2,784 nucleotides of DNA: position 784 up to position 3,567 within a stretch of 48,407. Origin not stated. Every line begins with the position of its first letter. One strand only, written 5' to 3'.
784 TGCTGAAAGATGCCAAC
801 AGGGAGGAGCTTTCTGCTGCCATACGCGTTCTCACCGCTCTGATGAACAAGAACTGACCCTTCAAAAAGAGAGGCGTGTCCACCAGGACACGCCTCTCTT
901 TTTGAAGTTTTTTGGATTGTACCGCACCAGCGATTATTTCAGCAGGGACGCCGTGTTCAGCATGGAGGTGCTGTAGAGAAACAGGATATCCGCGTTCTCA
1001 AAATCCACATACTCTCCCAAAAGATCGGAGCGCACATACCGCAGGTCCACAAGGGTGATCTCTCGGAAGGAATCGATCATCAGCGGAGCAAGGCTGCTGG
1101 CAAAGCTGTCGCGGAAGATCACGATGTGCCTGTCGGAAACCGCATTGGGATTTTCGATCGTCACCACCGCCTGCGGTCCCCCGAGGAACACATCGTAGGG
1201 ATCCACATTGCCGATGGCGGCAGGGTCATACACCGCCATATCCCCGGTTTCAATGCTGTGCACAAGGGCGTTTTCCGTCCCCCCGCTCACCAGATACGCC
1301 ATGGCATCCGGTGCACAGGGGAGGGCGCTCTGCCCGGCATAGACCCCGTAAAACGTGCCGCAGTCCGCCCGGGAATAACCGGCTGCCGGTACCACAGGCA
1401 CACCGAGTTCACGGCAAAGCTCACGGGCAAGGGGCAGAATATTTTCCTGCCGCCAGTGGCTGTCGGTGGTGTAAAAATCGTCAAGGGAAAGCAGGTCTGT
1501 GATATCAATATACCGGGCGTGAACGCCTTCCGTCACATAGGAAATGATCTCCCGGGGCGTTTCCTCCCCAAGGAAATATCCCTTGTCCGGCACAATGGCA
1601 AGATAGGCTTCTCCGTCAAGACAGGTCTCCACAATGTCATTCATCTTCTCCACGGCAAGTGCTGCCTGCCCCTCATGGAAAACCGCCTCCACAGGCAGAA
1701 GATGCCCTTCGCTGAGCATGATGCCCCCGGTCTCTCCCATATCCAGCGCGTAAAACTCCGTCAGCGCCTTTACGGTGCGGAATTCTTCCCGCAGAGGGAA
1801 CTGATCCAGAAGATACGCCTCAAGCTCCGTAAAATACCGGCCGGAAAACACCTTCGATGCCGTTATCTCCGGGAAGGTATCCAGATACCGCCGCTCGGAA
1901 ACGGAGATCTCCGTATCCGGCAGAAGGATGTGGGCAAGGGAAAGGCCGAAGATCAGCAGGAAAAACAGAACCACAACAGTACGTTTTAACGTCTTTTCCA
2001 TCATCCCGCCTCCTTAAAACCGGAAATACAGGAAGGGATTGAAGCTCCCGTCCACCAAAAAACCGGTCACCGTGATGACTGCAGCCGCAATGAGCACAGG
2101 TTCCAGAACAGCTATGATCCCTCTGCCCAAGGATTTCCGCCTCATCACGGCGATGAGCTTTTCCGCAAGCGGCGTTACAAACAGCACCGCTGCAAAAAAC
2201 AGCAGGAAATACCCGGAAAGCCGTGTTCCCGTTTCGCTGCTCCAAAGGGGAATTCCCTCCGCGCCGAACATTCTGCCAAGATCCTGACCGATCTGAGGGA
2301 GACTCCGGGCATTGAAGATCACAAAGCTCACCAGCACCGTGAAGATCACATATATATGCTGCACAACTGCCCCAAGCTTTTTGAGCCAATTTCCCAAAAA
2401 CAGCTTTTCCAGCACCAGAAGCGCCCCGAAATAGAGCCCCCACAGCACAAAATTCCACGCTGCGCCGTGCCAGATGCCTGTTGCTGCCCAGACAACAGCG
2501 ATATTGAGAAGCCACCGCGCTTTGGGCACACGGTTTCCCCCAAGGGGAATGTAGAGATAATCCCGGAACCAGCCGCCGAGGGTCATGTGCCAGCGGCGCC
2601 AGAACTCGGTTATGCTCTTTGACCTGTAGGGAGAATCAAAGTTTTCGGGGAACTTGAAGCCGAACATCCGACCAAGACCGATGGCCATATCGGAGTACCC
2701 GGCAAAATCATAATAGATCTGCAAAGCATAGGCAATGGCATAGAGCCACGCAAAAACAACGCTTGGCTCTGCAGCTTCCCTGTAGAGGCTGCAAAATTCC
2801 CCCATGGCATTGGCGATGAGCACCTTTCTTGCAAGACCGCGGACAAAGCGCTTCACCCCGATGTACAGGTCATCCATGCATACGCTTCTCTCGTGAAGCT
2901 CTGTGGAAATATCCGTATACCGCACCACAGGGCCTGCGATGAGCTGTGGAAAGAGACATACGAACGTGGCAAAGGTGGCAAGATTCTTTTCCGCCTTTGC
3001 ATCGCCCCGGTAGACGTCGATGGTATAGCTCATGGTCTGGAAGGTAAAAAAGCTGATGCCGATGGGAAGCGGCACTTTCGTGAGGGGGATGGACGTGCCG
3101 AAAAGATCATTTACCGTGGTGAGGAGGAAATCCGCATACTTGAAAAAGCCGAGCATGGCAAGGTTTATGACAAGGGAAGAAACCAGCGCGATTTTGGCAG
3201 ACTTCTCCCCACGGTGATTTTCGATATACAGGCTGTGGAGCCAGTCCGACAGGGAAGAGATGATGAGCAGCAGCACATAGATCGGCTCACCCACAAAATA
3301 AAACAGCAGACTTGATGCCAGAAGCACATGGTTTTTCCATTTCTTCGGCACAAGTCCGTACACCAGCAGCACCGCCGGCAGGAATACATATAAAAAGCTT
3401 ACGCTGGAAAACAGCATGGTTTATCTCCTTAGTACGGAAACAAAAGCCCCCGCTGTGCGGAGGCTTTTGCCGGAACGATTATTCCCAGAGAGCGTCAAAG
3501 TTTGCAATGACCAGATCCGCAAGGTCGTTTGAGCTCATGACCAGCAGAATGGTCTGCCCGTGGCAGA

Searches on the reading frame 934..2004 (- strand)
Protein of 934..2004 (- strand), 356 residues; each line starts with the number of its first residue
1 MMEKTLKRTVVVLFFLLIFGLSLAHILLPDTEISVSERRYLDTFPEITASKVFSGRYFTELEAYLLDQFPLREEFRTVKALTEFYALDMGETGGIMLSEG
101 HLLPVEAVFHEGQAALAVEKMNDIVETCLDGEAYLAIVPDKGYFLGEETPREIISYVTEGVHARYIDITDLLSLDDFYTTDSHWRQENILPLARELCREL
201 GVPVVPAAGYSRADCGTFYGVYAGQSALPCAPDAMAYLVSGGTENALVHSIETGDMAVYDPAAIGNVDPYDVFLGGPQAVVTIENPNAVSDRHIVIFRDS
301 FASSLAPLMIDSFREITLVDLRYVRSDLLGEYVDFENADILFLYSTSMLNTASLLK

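Call 92: search_protein_families(library=pfam, proteins=[window:934-2004:-], max_evalue=0.00001)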
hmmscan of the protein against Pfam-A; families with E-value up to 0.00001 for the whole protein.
window:934-2004:- (356 aa): 1 family
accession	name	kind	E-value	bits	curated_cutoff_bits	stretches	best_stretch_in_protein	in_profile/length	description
PF14286.12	DHHW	-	8.6e-16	58.6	25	1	177-318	236-384/385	DHHW protein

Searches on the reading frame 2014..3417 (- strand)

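Call 92: search_protein_families(library=pfam, proteins=[window:2014-3417:-], max_evalue=0.00001)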
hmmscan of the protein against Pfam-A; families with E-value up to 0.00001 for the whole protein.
window:2014-3417:- (467 aa): 1 family
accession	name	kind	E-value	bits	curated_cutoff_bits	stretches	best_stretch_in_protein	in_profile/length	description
PF03062.24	MBOAT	-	9.9e-24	84.7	27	1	145-342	80-299/337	MBOAT, membrane-bound O-acyltransferase family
